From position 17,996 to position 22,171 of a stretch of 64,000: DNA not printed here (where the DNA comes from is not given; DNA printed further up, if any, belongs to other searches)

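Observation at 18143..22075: Single ORF fusing a secreted S8 subtilase to an AmpG/PAT-type MFS permease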

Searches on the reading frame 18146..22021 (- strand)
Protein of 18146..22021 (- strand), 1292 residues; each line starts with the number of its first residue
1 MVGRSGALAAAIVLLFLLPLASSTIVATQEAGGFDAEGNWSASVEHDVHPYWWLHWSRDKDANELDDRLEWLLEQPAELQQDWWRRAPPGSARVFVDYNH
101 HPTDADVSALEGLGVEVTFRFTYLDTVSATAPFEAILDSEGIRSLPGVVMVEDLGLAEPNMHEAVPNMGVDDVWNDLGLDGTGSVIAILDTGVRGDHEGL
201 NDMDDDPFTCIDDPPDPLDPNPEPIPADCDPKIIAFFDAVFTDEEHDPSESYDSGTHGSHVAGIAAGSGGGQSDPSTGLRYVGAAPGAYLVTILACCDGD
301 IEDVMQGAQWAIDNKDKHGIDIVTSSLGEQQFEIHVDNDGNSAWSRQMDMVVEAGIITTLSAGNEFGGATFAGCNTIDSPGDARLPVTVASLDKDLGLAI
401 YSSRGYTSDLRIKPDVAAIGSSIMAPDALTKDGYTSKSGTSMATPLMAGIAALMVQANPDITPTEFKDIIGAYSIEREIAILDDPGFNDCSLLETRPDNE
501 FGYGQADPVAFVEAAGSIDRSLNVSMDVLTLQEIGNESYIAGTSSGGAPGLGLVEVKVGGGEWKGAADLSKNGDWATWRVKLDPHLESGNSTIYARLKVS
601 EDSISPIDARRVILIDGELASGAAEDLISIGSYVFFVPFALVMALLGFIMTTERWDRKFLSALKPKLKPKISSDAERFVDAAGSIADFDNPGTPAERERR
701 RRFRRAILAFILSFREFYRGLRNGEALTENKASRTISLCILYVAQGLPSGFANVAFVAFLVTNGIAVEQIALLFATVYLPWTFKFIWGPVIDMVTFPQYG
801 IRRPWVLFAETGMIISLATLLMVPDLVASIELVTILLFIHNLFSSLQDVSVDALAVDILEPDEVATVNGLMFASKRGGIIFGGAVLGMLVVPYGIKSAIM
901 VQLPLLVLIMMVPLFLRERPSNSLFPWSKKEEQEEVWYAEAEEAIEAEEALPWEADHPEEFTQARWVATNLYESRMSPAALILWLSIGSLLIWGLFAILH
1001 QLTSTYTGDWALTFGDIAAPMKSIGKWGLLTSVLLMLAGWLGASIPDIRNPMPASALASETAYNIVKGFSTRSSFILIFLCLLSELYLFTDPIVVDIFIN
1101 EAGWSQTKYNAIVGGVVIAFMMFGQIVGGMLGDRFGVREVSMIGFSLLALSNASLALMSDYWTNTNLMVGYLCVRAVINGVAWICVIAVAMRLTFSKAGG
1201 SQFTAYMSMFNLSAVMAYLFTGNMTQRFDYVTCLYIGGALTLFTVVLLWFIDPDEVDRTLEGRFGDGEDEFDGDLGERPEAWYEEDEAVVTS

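Call 6: search_protein_families(library=pfam, proteins=[window:18146-22021:-], max_evalue=0.1)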
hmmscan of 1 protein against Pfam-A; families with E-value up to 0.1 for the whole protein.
window:18146-22021:- (1292 aa): 4 families
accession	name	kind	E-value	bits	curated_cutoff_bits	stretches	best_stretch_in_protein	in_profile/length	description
PF00082.27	Peptidase_S8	-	1.2e-43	150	21.8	1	181-504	1-288/288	Subtilase family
PF07690.21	MFS_1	-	1.2e-28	100.5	33.4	2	738-1057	1-261/347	Major Facilitator Superfamily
PF13000.13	Acatn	-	1.7e-06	27.3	23.7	1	738-861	5-149/546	Acetyl-coenzyme A transporter 1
PF03422.21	CBM_6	-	0.018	15.7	28.9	1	537-602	47-113/125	Carbohydrate binding module (family 6)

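Call 7: search_protein_families(library=ncbifam, proteins=[window:18146-22021:-], max_evalue=0.1)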
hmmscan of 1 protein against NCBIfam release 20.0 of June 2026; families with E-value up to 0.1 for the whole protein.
window:18146-22021:- (1292 aa): 14 families
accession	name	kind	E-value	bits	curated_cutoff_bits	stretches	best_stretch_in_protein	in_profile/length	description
TIGR00901.2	2A0125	subfamily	6.7e-36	123.8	350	1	733-1249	4-415/417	AmpG family muropeptide MFS transporter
TIGR02718.1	sider_RhtX_FptX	subfamily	3.3e-26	92.1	356.15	2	736-921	4-188/390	RhtX/FptX family siderophore transporter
NF008867.0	PRK11902.1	equivalog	2.5e-17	62.9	656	2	733-886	13-165/419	muropeptide transporter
TIGR03921.1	T7SS_mycosin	equivalog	4.8e-15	55.5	278.75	1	249-470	44-259/353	type VII secretion-associated serine protease mycosin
NF008238.0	PRK11010.1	equivalog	7.9e-14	51.4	756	1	731-921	10-198/492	muropeptide MFS transporter AmpG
TIGR00880.1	2_A_01_02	superfamily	2e-09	37.7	131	2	1118-1252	4-138/141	multidrug resistance protein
NF040553.1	SGO_0316_fam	subfamily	5e-09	34.4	1400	2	399-458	654-711/1486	SGO_0316/SGO_0317 family LPXTG-anchored serine peptidase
TIGR00895.1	2A0115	subfamily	3.9e-07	29.3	418.55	2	1115-1253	59-193/398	aromatic acid/H+ symport family MFS transporter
NF040809.1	germ_prot_CspBA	exception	6.1e-05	20.8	1250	1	376-456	395-474/1099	bifunctional germination protease/germinant receptor pseudoprotease CspBA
NF033595.1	denti_PrtP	equivalog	7.9e-05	21.4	300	1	416-471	414-475/606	dentilisin complex serine proteinase subunit PrtP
NF040808.2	CspC_non_triad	exception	0.0044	15.5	675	1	387-456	431-499/556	bile acid germinant receptor pseudoprotease CspC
TIGR03895.1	protease_PatA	subfamily_domain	0.016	13.9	421.05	1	416-456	140-178/606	PatA/PatG family cyanobactin maturation protease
NF051851.1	AtpSerPepEprS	equivalog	0.016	13.2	1700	1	342-460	211-323/988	autotransporter serine peptidase EprS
NF042956.1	IteS_antiphage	equivalog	0.083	11.1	900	0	257-456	293-510/747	S8 family anti-phage peptidase IteS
